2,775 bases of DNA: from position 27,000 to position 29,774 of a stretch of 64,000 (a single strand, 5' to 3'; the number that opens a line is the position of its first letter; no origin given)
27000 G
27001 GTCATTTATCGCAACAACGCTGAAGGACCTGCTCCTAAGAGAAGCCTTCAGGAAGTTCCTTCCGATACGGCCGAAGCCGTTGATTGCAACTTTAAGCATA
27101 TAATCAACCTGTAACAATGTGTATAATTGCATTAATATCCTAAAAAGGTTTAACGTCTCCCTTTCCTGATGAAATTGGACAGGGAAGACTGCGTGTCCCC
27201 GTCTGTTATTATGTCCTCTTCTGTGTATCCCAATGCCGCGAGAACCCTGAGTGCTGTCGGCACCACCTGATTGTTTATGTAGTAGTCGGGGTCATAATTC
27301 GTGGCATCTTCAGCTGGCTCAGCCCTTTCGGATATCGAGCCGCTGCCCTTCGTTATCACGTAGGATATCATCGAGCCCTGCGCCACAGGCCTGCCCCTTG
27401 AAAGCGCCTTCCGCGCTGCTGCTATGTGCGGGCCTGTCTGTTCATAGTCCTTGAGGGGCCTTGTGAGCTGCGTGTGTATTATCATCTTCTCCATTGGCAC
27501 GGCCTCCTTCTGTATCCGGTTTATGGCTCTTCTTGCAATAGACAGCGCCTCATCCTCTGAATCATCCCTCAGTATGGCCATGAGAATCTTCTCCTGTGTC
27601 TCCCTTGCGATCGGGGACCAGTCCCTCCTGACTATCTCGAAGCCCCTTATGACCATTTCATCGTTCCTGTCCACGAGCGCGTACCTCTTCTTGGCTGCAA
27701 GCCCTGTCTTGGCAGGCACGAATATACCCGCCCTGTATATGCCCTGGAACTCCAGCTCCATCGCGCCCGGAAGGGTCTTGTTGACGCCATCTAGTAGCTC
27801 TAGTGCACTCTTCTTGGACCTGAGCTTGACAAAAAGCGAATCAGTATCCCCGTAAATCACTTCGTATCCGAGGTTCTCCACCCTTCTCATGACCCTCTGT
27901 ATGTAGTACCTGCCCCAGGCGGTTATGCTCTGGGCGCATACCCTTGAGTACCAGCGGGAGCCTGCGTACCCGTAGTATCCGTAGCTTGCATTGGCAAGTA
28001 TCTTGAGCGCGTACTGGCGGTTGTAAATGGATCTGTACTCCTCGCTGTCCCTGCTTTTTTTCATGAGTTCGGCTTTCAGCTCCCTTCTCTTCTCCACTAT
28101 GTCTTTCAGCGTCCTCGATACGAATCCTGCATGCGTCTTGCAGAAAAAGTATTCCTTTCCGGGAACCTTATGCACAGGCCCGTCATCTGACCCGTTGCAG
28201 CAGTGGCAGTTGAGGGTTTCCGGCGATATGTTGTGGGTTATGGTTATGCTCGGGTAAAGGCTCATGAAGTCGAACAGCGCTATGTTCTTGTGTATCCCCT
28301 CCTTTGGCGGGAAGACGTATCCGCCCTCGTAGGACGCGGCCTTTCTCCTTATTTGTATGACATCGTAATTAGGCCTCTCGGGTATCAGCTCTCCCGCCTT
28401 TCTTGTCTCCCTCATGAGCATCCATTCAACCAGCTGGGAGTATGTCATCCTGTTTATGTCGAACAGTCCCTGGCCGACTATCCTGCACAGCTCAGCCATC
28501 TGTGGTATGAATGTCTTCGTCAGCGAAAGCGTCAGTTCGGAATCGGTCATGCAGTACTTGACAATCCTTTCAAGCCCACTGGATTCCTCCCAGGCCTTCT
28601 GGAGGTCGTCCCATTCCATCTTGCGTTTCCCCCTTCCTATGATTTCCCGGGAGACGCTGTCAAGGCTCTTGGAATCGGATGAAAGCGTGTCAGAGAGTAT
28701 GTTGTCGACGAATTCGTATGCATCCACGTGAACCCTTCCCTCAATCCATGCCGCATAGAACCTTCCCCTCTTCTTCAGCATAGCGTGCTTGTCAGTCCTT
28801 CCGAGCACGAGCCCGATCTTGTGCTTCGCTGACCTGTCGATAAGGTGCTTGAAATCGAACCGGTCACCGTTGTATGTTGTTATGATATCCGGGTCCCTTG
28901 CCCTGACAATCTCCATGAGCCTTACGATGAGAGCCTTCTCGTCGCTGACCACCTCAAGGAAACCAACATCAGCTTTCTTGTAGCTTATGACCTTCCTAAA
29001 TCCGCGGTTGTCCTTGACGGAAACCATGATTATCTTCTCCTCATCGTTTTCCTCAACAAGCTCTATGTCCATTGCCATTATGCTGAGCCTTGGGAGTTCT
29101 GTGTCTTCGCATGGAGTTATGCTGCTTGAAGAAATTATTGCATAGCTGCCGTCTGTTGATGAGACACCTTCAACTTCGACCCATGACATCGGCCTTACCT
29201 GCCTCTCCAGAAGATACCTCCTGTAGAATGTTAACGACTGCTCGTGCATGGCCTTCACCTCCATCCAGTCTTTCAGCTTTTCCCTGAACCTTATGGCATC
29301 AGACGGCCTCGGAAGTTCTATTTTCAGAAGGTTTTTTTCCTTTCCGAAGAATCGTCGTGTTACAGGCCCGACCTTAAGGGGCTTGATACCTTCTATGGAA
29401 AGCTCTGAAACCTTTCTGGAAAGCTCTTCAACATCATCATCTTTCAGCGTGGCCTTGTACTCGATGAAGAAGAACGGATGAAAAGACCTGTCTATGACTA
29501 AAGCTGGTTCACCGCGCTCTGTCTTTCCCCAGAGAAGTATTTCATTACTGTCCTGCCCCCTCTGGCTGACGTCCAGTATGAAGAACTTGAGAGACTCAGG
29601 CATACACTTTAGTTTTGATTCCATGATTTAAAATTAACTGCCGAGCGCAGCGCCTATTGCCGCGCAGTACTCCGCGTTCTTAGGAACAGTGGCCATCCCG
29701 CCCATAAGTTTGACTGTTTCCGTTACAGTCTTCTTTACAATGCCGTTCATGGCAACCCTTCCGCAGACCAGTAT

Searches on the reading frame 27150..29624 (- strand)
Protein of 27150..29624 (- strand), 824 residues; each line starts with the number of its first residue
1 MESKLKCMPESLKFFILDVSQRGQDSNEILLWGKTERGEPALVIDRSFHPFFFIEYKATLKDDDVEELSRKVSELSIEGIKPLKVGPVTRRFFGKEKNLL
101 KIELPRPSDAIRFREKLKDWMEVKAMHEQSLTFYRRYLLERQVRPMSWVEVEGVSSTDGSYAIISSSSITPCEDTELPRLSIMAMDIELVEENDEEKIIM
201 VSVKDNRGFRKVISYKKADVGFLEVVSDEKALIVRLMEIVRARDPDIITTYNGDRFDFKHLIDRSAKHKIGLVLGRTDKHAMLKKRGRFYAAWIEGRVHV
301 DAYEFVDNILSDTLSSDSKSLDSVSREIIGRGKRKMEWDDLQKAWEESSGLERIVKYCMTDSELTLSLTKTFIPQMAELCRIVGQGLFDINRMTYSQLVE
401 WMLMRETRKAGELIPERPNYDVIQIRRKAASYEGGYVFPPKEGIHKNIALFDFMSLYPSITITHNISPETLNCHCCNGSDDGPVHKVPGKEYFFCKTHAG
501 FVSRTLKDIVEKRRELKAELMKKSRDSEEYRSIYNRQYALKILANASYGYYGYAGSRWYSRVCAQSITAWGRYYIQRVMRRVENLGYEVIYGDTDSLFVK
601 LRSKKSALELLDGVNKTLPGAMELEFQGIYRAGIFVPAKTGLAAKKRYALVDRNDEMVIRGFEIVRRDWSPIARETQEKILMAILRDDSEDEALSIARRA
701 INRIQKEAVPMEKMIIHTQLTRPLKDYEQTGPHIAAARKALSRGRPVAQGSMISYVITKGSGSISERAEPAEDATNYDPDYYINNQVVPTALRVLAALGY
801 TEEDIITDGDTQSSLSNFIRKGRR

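Call 7: search_protein_families(library=pfam, proteins=[window:27150-29624:-], max_evalue=0.01)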
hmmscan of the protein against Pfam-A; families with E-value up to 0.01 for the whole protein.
window:27150-29624:- (824 aa): 5 families
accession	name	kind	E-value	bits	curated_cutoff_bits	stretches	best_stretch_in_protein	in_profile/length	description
PF00136.26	DNA_pol_B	-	1.9e-69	235.1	23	1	396-797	12-452/453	DNA polymerase family B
PF03104.25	DNA_pol_B_exo1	-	3.9e-23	82.6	23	1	127-324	4-242/242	DNA polymerase family B, exonuclease domain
PF10108.15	DNA_pol_B_exo2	-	1.2e-08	35.3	24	1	200-362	16-163/213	Predicted 3'-5' exonuclease related to the exonuclease domain of PolB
PF03175.18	DNA_pol_B_2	-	2.7e-07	30.3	25.8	1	351-461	137-245/468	DNA polymerase type B, organellar and viral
PF13482.12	RNase_H_2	-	0.0044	17.4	22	0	195-370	14-162/165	RNase_H superfamily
